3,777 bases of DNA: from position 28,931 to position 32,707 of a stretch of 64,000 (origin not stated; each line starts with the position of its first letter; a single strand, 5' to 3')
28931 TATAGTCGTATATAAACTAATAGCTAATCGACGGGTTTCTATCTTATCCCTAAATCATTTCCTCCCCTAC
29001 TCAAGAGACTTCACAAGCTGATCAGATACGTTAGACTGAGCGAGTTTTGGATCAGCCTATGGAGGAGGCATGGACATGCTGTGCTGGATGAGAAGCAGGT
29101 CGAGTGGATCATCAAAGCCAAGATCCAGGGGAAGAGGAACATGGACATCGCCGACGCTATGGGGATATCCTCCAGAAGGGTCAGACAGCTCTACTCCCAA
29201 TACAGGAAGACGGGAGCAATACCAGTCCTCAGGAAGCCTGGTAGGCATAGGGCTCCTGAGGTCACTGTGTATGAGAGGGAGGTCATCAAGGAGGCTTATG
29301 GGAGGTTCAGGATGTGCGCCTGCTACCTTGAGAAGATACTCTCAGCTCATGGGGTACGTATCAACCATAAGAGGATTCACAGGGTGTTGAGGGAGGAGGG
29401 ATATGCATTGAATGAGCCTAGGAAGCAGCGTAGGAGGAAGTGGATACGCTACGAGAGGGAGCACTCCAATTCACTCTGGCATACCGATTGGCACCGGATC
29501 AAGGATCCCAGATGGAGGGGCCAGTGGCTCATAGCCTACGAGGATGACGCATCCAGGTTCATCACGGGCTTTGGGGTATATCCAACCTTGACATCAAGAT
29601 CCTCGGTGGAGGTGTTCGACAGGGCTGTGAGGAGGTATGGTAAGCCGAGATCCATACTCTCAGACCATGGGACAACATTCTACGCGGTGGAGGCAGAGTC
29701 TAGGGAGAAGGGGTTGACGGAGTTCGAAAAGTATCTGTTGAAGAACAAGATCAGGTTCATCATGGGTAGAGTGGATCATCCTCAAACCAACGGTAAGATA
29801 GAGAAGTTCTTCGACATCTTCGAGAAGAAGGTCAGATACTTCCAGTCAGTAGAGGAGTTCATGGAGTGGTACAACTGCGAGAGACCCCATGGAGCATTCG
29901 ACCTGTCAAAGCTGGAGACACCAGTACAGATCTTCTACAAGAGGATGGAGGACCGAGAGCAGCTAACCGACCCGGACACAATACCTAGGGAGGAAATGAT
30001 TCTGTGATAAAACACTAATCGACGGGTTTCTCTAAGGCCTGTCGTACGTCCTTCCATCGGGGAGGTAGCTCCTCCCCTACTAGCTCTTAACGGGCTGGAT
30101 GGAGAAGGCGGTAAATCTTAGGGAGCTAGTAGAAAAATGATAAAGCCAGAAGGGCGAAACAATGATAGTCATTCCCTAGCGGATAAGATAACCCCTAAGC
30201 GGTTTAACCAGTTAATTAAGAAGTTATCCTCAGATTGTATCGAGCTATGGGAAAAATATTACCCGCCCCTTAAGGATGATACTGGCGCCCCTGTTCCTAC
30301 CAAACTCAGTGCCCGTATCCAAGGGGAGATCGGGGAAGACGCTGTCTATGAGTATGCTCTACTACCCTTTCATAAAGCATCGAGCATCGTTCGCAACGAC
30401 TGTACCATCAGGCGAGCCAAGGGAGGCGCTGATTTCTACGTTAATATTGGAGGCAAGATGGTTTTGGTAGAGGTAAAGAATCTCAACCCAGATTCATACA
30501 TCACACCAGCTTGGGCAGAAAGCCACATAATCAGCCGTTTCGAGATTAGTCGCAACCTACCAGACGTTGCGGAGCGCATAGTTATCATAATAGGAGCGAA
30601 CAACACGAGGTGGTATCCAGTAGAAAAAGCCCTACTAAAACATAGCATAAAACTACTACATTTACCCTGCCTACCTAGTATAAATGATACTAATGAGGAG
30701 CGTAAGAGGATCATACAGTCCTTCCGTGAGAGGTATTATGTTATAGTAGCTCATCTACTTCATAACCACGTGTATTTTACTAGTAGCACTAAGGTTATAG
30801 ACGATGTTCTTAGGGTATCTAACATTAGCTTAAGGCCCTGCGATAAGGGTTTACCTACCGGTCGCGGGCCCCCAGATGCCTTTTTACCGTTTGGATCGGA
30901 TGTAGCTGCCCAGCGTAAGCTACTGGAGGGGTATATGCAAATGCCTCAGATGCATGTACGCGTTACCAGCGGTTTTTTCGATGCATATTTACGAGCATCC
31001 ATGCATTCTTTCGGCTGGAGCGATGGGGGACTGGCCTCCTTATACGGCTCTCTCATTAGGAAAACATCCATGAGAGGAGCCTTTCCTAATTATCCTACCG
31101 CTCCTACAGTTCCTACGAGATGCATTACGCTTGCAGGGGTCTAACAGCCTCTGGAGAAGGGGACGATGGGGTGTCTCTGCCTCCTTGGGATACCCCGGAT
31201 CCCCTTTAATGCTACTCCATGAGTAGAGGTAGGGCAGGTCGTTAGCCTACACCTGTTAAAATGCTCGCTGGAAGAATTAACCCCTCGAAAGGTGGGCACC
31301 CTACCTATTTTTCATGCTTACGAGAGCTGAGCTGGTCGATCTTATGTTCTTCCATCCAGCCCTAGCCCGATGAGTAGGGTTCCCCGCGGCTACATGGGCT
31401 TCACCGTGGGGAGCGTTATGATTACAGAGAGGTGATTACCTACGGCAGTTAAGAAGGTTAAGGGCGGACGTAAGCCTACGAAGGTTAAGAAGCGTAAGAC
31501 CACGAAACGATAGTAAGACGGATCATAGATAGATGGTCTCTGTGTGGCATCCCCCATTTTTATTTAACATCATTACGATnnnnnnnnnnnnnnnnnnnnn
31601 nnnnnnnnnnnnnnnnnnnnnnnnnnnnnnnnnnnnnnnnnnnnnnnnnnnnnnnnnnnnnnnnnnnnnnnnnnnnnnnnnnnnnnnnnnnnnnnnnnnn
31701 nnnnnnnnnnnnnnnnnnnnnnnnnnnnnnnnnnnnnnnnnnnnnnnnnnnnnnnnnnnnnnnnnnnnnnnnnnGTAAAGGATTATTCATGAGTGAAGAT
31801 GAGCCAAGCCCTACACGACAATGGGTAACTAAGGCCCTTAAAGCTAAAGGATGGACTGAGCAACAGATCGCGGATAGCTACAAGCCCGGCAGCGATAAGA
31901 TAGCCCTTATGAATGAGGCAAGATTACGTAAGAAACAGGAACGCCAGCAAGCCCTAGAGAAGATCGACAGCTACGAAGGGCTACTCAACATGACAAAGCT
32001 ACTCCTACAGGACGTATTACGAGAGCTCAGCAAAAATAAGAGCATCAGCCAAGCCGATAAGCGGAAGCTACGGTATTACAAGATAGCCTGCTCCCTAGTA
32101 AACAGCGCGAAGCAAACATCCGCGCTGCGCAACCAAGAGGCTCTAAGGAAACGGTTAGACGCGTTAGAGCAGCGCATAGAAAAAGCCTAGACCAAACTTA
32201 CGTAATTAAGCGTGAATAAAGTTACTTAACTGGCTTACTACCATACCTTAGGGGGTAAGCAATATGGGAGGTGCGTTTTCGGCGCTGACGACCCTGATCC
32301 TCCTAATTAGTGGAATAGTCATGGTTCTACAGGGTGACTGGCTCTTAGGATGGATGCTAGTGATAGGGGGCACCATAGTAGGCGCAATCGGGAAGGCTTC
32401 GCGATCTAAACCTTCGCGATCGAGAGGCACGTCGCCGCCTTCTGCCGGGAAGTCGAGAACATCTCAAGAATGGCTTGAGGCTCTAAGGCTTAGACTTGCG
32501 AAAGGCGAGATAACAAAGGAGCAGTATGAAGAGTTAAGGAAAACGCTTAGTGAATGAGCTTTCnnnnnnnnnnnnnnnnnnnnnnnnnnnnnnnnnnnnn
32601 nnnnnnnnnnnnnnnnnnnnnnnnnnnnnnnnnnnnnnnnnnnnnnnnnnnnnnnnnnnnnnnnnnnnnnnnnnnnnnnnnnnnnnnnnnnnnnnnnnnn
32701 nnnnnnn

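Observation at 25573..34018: ~8.4-kb integrated element at a tRNA 5' end: integrase plus virus-like and regulatory cargo but no replication, capsid or packaging genes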

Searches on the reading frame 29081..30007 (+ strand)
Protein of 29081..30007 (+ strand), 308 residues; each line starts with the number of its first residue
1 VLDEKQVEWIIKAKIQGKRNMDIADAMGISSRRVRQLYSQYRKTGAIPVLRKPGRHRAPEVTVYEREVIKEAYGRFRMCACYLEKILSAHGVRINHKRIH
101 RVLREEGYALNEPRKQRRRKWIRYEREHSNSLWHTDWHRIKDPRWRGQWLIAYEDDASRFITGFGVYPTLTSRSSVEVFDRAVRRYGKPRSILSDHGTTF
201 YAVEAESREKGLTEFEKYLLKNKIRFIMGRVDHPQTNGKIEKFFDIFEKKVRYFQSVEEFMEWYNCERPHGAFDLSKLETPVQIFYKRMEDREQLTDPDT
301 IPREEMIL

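Call 9: search_protein_families(library=pfam, max_evalue=0.1, proteins=[window:29081-30007:+])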
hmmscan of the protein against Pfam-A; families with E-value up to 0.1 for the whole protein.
window:29081-30007:+ (308 aa): 11 families
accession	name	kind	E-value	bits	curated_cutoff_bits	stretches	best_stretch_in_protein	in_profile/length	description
PF00665.32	rve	-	2.9e-10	40.7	32.6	1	127-234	2-102/102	Integrase core domain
PF24764.1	rva_4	-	8.2e-08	32.6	26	1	124-266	2-132/194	Integrase core domain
PF13683.12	rve_3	-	1.7e-06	28.1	26.5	1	223-272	2-61/67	Integrase core domain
PF13518.12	HTH_28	-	5e-06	26.9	25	1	10-55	5-50/52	Helix-turn-helix domain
PF13384.12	HTH_23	-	2.5e-05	24.4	24.6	1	10-47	10-47/50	Homeodomain-like domain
PF13276.12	HTH_21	-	0.0025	18.5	28.1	1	70-115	18-59/60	HTH-like domain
PF08281.18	Sigma70_r4_2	-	0.02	15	25.7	1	2-43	11-52/54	Sigma-70, region 4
PF04545.22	Sigma70_r4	-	0.025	14.6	24.1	1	22-40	25-43/50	Sigma-70, region 4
PF03564.21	DUF1759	-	0.029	14.8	25.4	0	155-210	40-93/148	Protein of unknown function (DUF1759)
PF13551.12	HTH_29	-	0.066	13.7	28.1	1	17-58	11-55/64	Winged helix-turn helix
PF00196.25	GerE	-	0.066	13.3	23.5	0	13-34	13-34/57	Bacterial regulatory proteins, luxR family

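Call 63: search_protein_families(library=ncbifam, max_evalue=0.01, proteins=[window:29081-30007:+])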
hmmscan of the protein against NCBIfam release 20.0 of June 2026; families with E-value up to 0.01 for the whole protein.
window:29081-30007:+ (308 aa): 6 families
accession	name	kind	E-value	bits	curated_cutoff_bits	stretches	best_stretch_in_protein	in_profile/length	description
NF033577.2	transpos_IS481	equivalog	4.1e-50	170.9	224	1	7-284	3-283/284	IS481 family transposase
NF033594.2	transpos_ISNCY_2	equivalog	2.4e-19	69.7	250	1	16-247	8-246/368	ISNCY family transposase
NF033516.0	transpos_IS3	equivalog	4.6e-19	68.9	160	1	25-273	108-360/369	IS3 family transposase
NF033545.0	transpos_IS630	equivalog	6.8e-07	29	100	1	10-119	5-121/299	IS630 family transposase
NF033546.1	transpos_IS21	equivalog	9.3e-06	25.4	160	0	15-114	6-87/294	IS21 family transposase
NF033587.1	transpos_IS6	equivalog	0.0018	18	125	1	72-224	17-160/202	IS6 family transposase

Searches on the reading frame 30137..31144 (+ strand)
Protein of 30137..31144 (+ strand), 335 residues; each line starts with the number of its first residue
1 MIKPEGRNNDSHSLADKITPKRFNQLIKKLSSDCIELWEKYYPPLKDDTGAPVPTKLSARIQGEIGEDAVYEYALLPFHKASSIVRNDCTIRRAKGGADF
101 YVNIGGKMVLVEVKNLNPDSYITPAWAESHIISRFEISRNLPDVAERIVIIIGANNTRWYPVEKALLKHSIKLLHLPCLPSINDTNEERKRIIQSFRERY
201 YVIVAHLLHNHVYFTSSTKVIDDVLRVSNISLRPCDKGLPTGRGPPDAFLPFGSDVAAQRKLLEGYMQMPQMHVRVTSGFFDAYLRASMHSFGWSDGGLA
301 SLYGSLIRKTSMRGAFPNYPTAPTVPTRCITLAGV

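Call 9: search_protein_families(library=pfam, max_evalue=0.1, proteins=[window:30137-31144:+])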
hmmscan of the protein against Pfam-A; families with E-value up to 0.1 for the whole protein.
window:30137-31144:+ (335 aa): 0 families

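Call 12: search_protein_families(library=phrogs, max_evalue=0.01, proteins=[window:30137-31144:+])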
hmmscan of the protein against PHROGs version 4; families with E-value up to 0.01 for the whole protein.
window:30137-31144:+ (335 aa): 0 families

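Call 62: find_homologous_proteins(query=window:30137-31144:+, max_evalue=0.001)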
Query window:30137-31144:+ (335 aa): 1 proteins with E <= 0.001 among 1191 candidates.
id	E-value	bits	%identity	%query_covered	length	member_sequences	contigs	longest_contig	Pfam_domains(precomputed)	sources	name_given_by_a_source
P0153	2.5e-227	771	100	100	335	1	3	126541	-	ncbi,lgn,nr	ncbi:MAG: hypothetical protein HYU39_02280 [Thaumarchaeota archaeon]|nr:hypothetical protein [Nitros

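Call 63: search_protein_families(library=ncbifam, max_evalue=0.01, proteins=[window:30137-31144:+])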
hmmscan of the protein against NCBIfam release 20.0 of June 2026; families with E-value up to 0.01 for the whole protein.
window:30137-31144:+ (335 aa): 0 families

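Call 64: find_encoding_contigs(protein=P0153, flank=10000, max_places=10)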
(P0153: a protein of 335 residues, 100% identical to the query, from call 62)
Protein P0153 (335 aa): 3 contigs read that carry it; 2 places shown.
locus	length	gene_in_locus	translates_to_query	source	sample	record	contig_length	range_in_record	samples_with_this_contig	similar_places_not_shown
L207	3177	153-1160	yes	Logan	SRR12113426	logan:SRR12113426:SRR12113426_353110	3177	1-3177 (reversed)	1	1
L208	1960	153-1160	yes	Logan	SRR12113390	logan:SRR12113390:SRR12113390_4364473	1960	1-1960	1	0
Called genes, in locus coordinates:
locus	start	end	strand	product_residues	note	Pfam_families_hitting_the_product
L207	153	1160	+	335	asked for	-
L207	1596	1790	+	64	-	-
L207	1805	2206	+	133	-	-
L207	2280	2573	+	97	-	-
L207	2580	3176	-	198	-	?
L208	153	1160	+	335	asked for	-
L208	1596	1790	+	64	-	-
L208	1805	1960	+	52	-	?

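Call 79: search_protein_families(library=padloc, max_evalue=0.01, proteins=[window:30137-31144:+])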
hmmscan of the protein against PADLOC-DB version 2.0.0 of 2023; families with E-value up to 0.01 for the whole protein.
window:30137-31144:+ (335 aa): 0 families

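Call 83: predict_structure(protein=window:30137-31144:+)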
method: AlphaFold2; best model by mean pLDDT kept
length: 335 residues; sequences in the alignment: 1
mean_pLDDT: 34.7   pTM: 0.21
mean pLDDT of the five models: 34.7, 31.6, 30.0, 29.0, 28.0
residues with pLDDT >= 90: 0; 70-90: 0; 50-70: 1; < 50: 334
segments of 3 or more residues with pLDDT < 50: 1-43, 45-335
pLDDT, mean of each block of 10 residues (from residue 1): 37 40 42 47 45 41 32 28 26 34 37 34 25 29 33 31 32 26 38 38 35 33 29 27 33 37 39 36 42 41 37 30 32 29
secondary structure, 60 per line:
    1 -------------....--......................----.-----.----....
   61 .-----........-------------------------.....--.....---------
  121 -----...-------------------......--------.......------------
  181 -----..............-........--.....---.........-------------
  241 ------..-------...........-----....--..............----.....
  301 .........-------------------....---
elements in order: H14-17 H20-41 H57-61 H67-74 E100-104 E107-111 E148-153 H162-168 H186-199 E201-208 E211-215 H219-227 H256-266 E272-275 H278-291 H296-309 E329-332

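Call 92: search_solved_structures(query=window:30137-31144:+, max_evalue=1)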
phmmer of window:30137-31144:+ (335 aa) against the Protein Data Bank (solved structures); distinct sequences matched with E-value up to 1: 1.
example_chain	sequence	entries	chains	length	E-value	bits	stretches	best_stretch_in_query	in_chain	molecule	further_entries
4mem_A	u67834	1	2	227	0.065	15.4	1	119-202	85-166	Ubiquitin carboxyl-terminal hydrolase 11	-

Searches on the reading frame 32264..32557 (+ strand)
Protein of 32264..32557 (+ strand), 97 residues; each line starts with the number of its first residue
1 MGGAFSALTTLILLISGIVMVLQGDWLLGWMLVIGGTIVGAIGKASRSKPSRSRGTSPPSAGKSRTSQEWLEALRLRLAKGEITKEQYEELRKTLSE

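Call 10: search_protein_families(library=pfam, max_evalue=0.1, proteins=[window:32264-32557:+])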
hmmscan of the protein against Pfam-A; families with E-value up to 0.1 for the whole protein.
window:32264-32557:+ (97 aa): 2 families
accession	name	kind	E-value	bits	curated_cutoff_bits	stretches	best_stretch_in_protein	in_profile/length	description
PF09851.14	SHOCT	-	9.3e-05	22.5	27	1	71-95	3-27/28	Short C-terminal domain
PF05120.17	GvpG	-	0.013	16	30.6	1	69-95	35-61/67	Gas vesicle protein G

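Call 63: search_protein_families(library=ncbifam, max_evalue=0.01, proteins=[window:32264-32557:+])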
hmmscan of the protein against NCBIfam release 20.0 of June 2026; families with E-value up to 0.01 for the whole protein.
window:32264-32557:+ (97 aa): 1 family
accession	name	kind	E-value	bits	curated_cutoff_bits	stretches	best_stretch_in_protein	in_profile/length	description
NF040511.1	membrane_GPGG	equivalog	0.0058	16.6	33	1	10-40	9-39/47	GPGG-motif small membrane protein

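Call 79: search_protein_families(library=padloc, max_evalue=0.01, proteins=[window:32264-32557:+])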
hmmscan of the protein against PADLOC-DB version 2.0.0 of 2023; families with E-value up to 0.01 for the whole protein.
window:32264-32557:+ (97 aa): 0 families
